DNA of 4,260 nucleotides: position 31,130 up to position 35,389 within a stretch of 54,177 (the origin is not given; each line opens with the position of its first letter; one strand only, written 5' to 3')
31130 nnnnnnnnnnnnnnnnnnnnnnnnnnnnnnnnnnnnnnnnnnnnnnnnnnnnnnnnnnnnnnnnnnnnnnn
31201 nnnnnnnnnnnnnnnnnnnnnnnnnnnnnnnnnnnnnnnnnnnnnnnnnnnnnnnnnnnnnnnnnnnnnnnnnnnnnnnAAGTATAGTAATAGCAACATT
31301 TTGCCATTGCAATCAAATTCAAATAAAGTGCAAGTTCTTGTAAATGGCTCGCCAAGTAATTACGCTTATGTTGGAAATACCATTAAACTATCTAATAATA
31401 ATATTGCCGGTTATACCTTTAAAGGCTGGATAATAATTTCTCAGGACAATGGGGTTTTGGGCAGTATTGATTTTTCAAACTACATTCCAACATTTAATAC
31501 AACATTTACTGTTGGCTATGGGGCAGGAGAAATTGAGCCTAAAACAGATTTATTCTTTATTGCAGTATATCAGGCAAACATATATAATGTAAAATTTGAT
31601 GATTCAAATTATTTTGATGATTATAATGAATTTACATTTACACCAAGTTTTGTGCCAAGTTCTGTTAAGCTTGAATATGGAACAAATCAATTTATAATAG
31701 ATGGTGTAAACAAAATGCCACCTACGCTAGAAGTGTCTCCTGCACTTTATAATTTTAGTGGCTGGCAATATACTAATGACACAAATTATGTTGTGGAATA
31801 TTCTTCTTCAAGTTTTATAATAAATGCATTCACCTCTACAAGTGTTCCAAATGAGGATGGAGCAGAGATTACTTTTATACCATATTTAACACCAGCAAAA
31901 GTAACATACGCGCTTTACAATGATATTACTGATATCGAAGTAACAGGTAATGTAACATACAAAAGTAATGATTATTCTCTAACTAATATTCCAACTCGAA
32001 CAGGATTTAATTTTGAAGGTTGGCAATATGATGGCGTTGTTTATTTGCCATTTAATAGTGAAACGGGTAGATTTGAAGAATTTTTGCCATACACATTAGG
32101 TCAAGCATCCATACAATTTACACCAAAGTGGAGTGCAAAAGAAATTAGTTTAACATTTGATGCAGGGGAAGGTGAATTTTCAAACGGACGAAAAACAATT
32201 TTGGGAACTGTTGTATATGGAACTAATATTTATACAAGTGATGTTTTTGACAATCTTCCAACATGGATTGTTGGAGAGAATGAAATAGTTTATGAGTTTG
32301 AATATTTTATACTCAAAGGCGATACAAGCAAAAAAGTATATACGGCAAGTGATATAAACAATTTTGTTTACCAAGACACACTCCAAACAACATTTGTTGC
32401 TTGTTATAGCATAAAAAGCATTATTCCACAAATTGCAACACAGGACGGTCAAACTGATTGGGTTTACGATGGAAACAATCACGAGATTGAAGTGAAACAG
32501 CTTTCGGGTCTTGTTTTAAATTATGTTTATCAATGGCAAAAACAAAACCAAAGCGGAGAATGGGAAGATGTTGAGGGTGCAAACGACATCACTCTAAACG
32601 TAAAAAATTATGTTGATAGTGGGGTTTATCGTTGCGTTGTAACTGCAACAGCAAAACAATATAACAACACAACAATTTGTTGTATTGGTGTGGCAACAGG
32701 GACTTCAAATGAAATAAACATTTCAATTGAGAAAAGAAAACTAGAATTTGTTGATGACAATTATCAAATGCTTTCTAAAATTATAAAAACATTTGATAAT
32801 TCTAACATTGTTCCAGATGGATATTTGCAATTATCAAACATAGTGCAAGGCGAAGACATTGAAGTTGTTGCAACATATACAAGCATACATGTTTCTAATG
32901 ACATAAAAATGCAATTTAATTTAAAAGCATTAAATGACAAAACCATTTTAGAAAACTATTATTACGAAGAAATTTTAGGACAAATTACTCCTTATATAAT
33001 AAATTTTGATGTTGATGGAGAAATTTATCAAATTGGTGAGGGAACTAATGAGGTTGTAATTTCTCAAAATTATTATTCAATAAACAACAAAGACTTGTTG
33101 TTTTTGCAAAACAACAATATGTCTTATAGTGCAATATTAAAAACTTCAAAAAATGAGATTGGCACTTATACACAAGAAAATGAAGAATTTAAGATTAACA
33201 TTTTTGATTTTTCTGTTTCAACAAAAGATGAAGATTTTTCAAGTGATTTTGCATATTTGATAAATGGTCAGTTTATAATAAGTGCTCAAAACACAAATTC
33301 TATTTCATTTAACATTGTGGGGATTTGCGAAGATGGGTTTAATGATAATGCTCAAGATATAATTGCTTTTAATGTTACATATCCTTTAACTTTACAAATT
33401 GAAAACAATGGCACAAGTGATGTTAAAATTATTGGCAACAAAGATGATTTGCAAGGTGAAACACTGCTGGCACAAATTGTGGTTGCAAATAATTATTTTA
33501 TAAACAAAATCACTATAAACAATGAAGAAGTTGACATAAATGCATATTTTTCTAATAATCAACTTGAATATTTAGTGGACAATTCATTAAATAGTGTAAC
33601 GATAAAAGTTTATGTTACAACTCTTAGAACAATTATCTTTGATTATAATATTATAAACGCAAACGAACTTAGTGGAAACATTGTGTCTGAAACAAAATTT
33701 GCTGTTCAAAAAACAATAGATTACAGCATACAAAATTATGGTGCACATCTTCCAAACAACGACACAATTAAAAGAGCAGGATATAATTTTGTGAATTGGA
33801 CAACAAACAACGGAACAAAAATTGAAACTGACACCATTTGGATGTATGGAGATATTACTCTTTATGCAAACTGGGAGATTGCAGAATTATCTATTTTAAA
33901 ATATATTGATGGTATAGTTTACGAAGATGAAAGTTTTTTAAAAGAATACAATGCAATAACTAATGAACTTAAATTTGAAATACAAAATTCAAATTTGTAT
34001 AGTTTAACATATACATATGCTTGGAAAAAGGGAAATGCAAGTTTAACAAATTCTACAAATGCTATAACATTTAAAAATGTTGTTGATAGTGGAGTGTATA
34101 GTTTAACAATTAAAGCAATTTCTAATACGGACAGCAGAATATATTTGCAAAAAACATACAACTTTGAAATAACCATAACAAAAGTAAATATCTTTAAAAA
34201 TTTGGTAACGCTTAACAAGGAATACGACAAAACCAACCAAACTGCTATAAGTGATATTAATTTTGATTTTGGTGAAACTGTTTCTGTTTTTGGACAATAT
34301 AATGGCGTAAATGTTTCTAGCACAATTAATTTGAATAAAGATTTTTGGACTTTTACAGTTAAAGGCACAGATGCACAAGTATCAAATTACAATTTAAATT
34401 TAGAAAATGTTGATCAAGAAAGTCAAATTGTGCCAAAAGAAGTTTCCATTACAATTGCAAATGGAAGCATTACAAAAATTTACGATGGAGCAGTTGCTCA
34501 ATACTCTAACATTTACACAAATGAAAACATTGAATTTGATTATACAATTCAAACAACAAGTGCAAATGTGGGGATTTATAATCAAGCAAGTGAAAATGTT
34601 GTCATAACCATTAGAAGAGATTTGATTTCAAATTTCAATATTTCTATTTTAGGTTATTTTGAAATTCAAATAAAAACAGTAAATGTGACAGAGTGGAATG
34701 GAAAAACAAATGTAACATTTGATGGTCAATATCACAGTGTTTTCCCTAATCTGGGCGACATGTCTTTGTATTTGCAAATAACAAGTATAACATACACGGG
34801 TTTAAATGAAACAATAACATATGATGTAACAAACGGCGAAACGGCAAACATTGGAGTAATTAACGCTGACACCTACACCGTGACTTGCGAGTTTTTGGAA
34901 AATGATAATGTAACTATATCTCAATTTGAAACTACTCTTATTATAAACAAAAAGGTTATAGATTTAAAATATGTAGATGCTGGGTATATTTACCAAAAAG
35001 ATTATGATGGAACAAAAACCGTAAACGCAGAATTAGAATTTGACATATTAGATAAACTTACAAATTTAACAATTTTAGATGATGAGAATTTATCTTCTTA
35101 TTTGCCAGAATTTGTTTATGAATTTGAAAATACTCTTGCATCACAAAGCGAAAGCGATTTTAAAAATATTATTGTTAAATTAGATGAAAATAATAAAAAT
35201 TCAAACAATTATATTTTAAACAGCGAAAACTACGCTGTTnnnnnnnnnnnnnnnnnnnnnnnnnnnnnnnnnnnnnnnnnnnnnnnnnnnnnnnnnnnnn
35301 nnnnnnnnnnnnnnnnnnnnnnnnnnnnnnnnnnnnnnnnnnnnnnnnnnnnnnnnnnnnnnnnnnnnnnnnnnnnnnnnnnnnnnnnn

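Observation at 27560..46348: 6262-aa surface protein with mirror-like architecture and hydrophobic anchors at both ends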

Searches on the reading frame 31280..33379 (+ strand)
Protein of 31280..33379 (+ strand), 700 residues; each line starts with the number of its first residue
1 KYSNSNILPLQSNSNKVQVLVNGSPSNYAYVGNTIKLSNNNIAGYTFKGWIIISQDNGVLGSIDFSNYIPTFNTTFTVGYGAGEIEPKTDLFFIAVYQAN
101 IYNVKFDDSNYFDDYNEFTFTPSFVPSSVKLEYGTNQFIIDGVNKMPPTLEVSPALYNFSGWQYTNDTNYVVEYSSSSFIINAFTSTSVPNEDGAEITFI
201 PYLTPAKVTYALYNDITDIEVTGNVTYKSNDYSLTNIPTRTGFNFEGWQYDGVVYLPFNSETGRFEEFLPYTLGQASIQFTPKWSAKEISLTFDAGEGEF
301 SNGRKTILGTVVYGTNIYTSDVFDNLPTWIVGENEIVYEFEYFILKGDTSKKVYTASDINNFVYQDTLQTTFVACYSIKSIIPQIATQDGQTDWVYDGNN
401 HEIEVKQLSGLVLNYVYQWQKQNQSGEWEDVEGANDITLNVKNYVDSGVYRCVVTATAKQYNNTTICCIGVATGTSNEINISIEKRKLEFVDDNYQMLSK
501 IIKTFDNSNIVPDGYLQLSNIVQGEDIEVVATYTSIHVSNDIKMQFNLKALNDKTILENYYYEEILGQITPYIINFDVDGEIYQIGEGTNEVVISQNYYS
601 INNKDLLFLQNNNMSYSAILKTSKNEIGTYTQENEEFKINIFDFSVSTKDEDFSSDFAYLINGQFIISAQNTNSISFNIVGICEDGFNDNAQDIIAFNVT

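Call 7: search_protein_families(library=pfam, proteins=[window:31280-33379:+], max_evalue=1)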
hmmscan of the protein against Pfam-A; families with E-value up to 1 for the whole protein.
window:31280-33379:+ (700 aa): 6 families
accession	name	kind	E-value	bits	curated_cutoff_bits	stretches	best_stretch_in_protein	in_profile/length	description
PF09479.16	Flg_new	-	0.0015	19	27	2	208-251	3-41/65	Listeria-Bacteroides repeat domain (List_Bact_rpt)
PF13895.12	Ig_2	-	0.0026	18.4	27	1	414-466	28-77/79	Immunoglobulin domain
PF13927.12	Ig_3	-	0.015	16.2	30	1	383-455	2-77/78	Immunoglobulin domain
PF09953.15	DUF2187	-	0.037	14.5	24.7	0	29-61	3-32/60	Uncharacterized protein conserved in bacteria (DUF2187)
PF00047.31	ig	-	0.16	12.8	21.8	1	417-457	26-73/81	Immunoglobulin domain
PF18998.6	Flg_new_2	-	0.44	11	23.6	0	26-52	17-42/73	Divergent InlB B-repeat domain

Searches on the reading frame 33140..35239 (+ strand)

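Call 7: search_protein_families(library=pfam, proteins=[window:33140-35239:+], max_evalue=1)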
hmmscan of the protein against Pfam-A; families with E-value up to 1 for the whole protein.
window:33140-35239:+ (700 aa): 2 families
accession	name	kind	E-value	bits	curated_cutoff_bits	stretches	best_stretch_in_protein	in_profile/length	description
PF09479.16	Flg_new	-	3.9e-06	27.3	27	1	198-243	16-64/65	Listeria-Bacteroides repeat domain (List_Bact_rpt)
PF18998.6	Flg_new_2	-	0.41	11.1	23.6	1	212-247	32-71/73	Divergent InlB B-repeat domain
